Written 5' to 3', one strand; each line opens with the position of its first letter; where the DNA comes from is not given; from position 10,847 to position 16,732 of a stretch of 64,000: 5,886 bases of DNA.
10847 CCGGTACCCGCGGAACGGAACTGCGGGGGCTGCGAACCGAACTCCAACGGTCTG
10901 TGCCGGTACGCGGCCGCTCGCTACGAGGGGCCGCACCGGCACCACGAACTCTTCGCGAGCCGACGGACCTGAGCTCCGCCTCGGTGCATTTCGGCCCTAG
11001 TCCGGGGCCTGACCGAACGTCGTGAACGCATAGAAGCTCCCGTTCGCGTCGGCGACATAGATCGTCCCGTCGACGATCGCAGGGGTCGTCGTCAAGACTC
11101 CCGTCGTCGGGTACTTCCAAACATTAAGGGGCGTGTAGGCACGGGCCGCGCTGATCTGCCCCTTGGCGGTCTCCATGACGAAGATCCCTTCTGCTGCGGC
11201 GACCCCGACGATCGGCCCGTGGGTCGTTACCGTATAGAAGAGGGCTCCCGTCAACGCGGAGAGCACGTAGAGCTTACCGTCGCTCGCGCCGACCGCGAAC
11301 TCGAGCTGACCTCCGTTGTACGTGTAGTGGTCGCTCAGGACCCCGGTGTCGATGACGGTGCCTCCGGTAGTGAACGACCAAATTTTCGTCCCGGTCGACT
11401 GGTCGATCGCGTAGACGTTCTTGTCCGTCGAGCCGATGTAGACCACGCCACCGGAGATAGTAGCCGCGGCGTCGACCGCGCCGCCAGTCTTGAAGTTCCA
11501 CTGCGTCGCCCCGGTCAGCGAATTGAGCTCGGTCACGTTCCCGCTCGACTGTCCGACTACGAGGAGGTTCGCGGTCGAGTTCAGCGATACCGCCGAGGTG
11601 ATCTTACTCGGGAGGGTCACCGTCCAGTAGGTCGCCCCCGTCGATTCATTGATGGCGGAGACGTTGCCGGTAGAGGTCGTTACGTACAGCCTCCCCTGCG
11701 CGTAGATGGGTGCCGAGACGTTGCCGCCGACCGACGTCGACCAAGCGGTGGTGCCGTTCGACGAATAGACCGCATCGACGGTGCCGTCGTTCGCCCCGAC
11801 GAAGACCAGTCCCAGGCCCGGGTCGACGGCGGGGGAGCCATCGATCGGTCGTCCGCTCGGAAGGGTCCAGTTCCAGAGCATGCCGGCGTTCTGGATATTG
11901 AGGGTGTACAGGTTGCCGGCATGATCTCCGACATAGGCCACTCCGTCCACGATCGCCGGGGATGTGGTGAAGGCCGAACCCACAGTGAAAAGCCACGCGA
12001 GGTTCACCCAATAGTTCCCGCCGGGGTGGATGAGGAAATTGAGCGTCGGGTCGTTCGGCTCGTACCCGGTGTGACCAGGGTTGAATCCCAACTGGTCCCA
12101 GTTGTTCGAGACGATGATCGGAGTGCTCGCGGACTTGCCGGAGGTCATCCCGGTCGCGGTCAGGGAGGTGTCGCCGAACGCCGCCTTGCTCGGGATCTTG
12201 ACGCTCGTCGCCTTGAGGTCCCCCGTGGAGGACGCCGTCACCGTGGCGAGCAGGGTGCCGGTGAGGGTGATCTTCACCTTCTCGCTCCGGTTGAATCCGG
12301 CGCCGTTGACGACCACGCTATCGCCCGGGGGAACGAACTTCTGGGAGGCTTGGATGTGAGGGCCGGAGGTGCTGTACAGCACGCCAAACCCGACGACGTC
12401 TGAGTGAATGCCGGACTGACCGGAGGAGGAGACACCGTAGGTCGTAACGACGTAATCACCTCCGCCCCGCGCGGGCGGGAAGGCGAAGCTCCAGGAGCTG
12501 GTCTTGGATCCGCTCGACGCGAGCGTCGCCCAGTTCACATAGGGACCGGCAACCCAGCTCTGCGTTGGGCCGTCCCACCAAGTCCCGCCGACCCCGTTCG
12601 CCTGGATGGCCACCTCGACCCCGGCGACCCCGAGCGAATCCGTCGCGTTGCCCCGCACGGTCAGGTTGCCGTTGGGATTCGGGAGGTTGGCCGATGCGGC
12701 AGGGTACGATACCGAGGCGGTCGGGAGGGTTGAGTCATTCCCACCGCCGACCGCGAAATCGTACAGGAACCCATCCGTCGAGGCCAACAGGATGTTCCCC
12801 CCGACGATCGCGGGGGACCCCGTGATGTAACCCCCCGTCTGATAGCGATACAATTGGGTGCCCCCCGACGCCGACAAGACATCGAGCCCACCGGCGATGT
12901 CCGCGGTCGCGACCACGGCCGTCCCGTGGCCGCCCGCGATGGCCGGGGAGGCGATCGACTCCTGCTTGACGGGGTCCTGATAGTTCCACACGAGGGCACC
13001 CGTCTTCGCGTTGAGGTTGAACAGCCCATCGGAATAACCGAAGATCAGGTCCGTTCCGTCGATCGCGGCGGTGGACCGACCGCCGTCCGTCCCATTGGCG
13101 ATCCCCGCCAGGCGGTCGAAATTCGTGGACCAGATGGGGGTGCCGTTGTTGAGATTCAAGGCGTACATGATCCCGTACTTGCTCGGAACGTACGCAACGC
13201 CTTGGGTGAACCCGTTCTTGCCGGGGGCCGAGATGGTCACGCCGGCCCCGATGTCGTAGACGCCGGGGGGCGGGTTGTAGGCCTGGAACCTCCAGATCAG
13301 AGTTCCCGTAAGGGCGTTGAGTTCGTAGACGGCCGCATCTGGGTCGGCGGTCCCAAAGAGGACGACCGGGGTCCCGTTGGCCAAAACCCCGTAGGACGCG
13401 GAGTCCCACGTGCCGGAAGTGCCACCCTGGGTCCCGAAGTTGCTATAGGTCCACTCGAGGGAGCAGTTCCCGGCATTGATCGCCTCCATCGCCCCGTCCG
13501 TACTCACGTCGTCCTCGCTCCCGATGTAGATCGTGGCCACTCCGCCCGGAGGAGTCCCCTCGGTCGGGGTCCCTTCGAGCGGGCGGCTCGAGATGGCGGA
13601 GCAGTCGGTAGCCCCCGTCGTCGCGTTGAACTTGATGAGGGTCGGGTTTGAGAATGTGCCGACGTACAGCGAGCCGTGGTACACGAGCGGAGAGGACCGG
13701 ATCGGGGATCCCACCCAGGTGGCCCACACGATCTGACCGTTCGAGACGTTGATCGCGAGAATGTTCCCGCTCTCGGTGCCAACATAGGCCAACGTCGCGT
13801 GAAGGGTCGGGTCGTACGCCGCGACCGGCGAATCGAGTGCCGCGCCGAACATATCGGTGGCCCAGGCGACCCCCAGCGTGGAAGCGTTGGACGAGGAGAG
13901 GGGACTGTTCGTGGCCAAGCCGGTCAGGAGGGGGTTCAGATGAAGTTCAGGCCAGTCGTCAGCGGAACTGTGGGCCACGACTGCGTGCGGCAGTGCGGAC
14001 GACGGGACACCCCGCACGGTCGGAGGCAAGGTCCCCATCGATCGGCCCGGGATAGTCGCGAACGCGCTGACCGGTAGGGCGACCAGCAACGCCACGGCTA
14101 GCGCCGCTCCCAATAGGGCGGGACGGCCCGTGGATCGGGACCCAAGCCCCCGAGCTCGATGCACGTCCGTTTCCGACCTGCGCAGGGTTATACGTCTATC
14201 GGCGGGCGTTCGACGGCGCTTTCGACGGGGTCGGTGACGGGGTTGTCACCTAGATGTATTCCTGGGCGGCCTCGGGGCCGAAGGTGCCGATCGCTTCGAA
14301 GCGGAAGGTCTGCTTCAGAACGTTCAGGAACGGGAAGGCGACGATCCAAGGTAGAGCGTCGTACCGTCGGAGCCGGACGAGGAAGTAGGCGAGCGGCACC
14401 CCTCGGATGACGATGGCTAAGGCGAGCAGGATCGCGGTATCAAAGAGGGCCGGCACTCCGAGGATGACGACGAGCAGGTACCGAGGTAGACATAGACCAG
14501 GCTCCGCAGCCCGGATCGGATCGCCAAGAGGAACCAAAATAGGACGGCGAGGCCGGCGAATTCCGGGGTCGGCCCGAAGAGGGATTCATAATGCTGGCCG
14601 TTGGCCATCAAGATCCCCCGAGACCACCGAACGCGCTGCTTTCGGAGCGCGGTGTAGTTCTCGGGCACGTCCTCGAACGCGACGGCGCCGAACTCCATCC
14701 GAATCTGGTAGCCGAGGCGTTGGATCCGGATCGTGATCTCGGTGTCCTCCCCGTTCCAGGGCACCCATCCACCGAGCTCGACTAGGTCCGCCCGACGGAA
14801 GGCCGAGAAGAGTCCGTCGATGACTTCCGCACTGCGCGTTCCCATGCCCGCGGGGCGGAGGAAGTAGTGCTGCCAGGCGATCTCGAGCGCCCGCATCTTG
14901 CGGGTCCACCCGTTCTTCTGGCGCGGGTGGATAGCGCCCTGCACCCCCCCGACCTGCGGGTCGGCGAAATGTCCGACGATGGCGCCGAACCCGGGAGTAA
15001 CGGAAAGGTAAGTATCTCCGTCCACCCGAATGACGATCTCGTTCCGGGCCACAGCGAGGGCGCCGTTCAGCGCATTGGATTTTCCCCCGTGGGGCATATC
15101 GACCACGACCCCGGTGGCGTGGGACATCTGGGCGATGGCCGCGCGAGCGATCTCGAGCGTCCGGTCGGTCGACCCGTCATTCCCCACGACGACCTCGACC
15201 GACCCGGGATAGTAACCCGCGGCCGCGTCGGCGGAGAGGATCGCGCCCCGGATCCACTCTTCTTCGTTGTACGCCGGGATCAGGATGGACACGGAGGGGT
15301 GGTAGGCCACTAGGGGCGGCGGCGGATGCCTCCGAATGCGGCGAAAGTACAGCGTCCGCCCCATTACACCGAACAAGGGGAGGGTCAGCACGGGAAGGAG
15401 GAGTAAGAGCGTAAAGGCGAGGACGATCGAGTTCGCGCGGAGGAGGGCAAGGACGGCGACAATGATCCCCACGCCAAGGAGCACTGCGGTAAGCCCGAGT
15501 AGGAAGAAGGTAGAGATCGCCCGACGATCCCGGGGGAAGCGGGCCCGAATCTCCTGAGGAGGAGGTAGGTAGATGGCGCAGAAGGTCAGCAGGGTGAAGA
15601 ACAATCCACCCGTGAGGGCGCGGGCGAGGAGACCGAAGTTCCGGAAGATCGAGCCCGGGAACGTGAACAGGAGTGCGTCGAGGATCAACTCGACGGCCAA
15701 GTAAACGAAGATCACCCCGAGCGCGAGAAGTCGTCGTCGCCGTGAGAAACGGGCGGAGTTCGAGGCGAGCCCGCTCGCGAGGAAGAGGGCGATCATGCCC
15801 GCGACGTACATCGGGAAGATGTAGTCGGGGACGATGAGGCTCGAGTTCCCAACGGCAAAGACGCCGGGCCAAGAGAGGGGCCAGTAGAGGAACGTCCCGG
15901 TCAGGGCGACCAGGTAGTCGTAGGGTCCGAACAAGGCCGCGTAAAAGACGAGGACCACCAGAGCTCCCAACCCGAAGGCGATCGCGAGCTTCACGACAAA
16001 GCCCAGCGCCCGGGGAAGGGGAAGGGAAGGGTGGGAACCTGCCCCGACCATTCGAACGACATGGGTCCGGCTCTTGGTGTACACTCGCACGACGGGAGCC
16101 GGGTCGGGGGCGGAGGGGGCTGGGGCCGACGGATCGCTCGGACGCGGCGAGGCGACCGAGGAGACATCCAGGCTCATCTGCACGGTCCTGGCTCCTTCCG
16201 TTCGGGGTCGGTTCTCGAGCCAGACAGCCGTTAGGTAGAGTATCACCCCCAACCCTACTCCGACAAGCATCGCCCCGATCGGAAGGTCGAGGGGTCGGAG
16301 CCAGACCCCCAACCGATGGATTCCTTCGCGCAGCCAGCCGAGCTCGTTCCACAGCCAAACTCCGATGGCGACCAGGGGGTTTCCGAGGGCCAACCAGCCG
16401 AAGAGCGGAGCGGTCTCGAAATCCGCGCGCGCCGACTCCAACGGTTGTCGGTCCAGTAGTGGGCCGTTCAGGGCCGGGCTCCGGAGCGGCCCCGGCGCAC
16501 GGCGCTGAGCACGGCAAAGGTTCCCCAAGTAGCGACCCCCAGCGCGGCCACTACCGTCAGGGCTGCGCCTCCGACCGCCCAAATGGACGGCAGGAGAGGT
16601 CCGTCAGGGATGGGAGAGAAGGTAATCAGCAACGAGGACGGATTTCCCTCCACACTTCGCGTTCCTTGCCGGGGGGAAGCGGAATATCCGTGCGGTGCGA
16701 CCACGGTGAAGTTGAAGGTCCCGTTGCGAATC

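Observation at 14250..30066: Duplicated GT2 synthase plus stalked GH79-like hydrolase cassette: candidate archaeal synthase-dependent exopolysaccharide system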

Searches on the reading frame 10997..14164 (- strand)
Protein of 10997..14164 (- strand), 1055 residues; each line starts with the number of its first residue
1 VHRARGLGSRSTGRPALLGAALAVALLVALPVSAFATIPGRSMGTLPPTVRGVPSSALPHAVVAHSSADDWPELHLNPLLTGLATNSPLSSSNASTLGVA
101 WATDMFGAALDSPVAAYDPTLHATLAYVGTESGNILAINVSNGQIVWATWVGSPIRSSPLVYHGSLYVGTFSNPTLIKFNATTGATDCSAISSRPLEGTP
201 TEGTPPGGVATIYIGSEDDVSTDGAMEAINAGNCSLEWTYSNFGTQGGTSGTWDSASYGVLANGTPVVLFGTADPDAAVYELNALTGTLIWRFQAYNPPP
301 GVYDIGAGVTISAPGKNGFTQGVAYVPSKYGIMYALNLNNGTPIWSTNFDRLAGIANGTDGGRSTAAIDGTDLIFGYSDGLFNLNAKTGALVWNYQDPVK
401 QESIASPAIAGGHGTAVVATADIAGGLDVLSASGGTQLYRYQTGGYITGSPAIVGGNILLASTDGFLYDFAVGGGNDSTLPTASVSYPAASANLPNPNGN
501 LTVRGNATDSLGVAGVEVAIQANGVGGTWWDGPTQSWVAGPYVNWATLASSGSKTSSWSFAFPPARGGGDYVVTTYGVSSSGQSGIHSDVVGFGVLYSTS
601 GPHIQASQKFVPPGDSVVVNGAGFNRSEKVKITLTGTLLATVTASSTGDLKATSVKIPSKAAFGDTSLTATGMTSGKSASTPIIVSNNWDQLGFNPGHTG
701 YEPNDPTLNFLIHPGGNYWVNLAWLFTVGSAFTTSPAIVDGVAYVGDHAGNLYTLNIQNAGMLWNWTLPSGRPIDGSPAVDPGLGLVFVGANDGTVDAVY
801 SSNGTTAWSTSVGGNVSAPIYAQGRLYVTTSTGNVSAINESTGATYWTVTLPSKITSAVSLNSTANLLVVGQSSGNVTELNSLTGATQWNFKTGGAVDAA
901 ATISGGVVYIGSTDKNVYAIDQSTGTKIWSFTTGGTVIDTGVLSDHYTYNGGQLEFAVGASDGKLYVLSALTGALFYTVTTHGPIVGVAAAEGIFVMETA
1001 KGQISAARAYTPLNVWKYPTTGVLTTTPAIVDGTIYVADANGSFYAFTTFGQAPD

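Call 4: search_protein_families(library=pfam, proteins=[window:10997-14164:-], max_evalue=0.01)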
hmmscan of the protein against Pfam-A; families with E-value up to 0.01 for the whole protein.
window:10997-14164:- (1055 aa): 8 families
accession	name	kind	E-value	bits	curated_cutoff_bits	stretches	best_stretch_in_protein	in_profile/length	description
PF13570.13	Beta-prop_ACSF4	-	8.2e-65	219.8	133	5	840-944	36-142/329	Beta-alanine-activating enzyme, beta-propeller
PF13360.13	PQQ_2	-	6.4e-62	209.7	27.6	7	793-931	2-144/233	Outer membrane protein assembly factor BamB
PF01011.28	PQQ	-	6.7e-19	68.5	26.7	3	817-899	51-148/595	Glucose/ethanol/alcohol dehydrogenase, beta-propeller domain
PF25293.1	Beta-prop_EMC1_N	-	0.0002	21.6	34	0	787-920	34-182/219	EMC1 N-terminal beta-propeller domain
PF17957.7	Big_7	-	0.00033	21.7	24.1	1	481-534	1-44/70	Bacterial Ig domain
PF25171.1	Beta-prop_WDR36-Utp21_1st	-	0.00034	20.5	80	1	811-967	63-219/266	WDR36/Utp21 first beta-propeller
PF24807.1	WD40_CDC20-Fz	-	0.00039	20.3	200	1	834-970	30-164/292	CDC20/Fizzy WD40 domain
PF23414.1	Beta-prop_EML_2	-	0.0047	16.8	90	0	781-877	7-105/266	Echinoderm microtubule-associated protein second beta-propeller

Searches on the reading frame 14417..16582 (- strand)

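Call 4: search_protein_families(library=pfam, proteins=[window:14417-16582:-], max_evalue=0.01)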
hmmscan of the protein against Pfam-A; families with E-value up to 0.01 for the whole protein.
window:14417-16582:- (721 aa): 5 families
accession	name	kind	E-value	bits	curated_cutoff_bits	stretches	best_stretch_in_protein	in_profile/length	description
PF13641.12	Glyco_tranf_2_3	-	2.5e-23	83.8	27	1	429-656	1-230/230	Glycosyltransferase like family 2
PF13632.12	Glyco_trans_2_3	-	8.9e-21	75.1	27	1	517-700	2-188/198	Glycosyl transferase family group 2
PF00535.33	Glycos_transf_2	-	3.9e-20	72.9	23.3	1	432-600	1-164/168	Glycosyl transferase family 2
PF13506.12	Glyco_transf_21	-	7.6e-07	29.2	21.7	1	500-655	17-174/174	Glycosyl transferase family 21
PF10111.15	Glyco_tranf_2_2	-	0.0023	17.9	27.3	1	432-527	1-95/276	Glycosyltransferase like family 2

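Call 28: search_protein_families(library=ncbifam, proteins=[window:14417-16582:-], max_evalue=0.01)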
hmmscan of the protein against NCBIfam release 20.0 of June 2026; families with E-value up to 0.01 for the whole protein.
window:14417-16582:- (721 aa): 20 families
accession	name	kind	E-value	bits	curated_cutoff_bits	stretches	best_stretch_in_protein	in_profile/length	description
TIGR03937.1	PgaC_IcaA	equivalog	3.5e-30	105.3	422.3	1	392-656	4-269/407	poly-beta-1,6-N-acetyl-D-glucosamine synthase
TIGR03111.1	glyc2_xrt_Gpos1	hypoth_equivalog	8.3e-18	64.4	363.95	1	393-661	13-290/439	TIGR03111 family XrtG-associated glycosyltransferase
TIGR04242.1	nodulat_NodC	equivalog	4.8e-13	48.8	550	1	427-656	46-283/395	chitooligosaccharide synthase NodC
NF010496.0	PRK13915.1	equivalog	7.3e-12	45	262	1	430-531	32-133/307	glucosyl-3-phosphoglycerate synthase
TIGR03472.1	HpnI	equivalog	8.1e-12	44.7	310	1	391-682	5-298/373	bacteriohopanetetrol glucosamine biosynthesis glycosyltransferase HpnI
NF041875.1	EPS_EpsD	equivalog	3.3e-11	43.2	370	1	431-642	1-211/325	exopolysaccharide biosynthesis glycosyltransferase EpsD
TIGR03030.1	CelA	equivalog_domain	1e-10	40.3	699.1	1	390-658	90-378/714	UDP-forming cellulose synthase catalytic subunit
TIGR03469.1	HpnB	hypoth_equivalog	1.2e-08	34.4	379.25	1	419-491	34-104/386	hopene-associated glycosyltransferase HpnB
NF007482.0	PRK10073.1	equivalog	2.7e-07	29.9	423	1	428-525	5-97/334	glycosyltransferase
NF041865.1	EpsU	equivalog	3.1e-07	29.7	700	1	395-665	3-273/394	exopolysaccharide biosynthesis GT2 family glycosyltransferase EpsU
TIGR04283.1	glyco_like_mftF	equivalog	1.5e-06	28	182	1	431-527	1-86/221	TIGR04283 family arsenosugar biosynthesis glycosyltransferase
NF041391.1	DPhHxTase_Halo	equivalog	2e-06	26.9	375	1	437-629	3-178/213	dolichyl-phosphate hexose transferase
TIGR04182.1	glyco_TIGR04182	equivalog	2.2e-06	27.3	325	1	431-524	2-83/293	S-layer glycoprotein N-glycosyltransferase AglJ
NF007986.1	PRK10714.1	equivalog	3.1e-06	26.4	529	1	430-524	7-101/316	undecaprenyl-phosphate 4-deoxy-4-formamido-L-arabinose transferase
NF008558.0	PRK11498.1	equivalog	5.1e-06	24.7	992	1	423-658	267-502/872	UDP-forming cellulose synthase catalytic subunit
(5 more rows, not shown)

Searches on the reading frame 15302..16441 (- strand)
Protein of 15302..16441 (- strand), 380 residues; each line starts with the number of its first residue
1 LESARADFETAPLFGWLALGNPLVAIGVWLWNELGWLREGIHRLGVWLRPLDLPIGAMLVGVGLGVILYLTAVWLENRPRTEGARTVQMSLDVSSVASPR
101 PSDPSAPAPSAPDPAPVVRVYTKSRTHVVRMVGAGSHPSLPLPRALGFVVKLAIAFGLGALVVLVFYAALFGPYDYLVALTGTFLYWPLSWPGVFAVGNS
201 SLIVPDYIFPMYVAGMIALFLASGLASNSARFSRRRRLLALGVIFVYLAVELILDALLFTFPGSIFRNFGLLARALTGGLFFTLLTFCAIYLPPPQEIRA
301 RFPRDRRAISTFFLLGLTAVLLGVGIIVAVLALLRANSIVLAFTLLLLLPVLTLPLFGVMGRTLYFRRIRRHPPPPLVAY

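Call 73: search_protein_representatives(protein=window:15302-16441:-)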
Query: 380 residues. Proteins with E-value up to 0.001 (for the whole library): 28; up to 1e-10: 21; up to 1e-30: 5. The best 28 are listed.
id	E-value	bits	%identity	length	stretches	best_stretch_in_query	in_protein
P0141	1.3e-86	308.0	53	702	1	48-377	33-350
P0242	4.3e-59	217.4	54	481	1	131-341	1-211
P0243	1.1e-45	173.2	44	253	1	48-275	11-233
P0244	5.4e-36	141.4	49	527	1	203-377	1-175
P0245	4.8e-31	125.1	48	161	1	136-277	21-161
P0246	1.4e-26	110.4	38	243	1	140-333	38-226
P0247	1.5e-25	106.9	35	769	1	106-378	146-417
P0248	2.1e-25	106.5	31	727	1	29-380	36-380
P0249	1.3e-24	103.9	33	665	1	139-380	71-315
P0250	1.8e-24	103.4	30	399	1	52-332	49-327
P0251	3.2e-24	102.6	32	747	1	97-379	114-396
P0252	7.6e-24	101.4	32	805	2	139-380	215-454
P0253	2.3e-23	99.8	39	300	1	152-380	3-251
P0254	2.4e-21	93.1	35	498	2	136-376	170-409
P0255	4.2e-21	92.3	39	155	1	48-199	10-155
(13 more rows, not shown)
